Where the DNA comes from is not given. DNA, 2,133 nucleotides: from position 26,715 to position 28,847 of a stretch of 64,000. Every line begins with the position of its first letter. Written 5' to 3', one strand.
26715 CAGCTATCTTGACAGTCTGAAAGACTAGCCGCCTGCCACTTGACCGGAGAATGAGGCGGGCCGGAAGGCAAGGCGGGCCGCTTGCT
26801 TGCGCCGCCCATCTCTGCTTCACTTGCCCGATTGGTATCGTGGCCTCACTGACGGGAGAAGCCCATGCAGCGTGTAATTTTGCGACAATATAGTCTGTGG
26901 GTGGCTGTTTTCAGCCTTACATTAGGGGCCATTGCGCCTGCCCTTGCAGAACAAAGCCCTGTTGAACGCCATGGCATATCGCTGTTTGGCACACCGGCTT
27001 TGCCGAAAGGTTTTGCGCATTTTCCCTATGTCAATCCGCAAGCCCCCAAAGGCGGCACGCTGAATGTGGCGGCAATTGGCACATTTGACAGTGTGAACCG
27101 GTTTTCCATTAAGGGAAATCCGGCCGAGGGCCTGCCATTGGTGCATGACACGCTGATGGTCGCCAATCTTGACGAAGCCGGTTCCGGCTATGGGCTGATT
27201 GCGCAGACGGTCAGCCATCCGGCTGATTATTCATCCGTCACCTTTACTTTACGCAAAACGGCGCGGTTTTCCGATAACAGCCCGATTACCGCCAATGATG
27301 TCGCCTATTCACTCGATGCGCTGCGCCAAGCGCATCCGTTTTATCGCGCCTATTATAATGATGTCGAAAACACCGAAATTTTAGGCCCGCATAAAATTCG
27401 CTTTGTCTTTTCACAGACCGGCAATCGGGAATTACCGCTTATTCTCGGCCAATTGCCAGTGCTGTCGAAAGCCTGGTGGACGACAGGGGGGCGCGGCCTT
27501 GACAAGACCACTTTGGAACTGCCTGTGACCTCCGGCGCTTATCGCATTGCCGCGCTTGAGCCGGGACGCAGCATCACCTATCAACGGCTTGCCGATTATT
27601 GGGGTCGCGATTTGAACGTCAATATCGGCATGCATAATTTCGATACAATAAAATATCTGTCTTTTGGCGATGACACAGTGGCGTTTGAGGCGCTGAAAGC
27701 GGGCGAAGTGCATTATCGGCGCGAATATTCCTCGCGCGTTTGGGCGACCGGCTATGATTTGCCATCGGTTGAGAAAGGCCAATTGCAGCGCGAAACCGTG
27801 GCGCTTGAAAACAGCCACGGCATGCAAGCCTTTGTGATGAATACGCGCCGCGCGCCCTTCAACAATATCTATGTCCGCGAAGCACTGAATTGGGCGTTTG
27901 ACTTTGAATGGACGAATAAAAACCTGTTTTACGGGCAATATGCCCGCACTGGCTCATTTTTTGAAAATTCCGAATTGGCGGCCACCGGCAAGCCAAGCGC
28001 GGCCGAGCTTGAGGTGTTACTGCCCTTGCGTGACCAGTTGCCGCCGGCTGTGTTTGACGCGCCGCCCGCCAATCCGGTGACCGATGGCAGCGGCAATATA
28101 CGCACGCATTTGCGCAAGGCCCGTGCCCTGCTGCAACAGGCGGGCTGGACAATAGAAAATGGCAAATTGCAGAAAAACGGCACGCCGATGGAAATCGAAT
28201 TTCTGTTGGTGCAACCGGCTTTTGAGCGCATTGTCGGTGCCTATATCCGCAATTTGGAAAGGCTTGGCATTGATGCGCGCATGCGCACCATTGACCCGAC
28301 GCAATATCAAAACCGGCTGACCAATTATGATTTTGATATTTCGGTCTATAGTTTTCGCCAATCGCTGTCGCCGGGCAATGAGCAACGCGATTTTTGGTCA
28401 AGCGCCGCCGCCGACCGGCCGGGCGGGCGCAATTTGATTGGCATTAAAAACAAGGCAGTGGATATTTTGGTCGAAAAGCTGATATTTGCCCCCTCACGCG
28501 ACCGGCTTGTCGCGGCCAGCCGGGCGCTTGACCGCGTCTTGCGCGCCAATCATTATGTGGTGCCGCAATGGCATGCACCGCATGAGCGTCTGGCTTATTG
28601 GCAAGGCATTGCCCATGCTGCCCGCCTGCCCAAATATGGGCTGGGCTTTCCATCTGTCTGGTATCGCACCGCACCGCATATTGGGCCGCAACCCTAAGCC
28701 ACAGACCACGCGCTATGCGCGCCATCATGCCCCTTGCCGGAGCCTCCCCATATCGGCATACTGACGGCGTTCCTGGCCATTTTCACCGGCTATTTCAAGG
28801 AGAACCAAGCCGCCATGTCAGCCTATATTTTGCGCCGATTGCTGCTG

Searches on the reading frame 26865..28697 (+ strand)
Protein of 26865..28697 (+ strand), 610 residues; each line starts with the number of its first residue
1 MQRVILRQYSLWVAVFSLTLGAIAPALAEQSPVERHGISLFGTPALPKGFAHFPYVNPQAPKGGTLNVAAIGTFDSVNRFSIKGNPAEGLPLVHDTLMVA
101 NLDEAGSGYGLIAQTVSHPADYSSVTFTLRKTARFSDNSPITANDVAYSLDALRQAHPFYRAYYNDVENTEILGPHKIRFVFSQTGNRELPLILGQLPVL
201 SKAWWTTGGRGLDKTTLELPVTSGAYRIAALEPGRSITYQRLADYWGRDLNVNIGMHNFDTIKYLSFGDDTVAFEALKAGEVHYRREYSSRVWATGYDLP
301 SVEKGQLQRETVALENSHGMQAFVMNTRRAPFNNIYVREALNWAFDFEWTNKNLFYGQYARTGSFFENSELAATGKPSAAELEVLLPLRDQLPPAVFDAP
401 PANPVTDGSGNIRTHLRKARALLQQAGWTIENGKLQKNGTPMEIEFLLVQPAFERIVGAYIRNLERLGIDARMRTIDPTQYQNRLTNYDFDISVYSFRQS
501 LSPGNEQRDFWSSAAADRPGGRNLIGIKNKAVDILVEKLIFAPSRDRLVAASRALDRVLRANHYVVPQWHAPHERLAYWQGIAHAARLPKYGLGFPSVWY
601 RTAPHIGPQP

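Call 51: search_protein_families(library=pfam, proteins=[window:26865-28697:+], max_evalue=0.00001)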
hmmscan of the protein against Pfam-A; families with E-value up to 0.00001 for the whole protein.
window:26865-28697:+ (610 aa): 1 family
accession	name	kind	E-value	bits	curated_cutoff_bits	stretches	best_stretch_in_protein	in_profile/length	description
PF00496.27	SBP_bac_5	-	4.6e-58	197.5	32.4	1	113-513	7-362/368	Bacterial extracellular solute-binding proteins, family 5 Middle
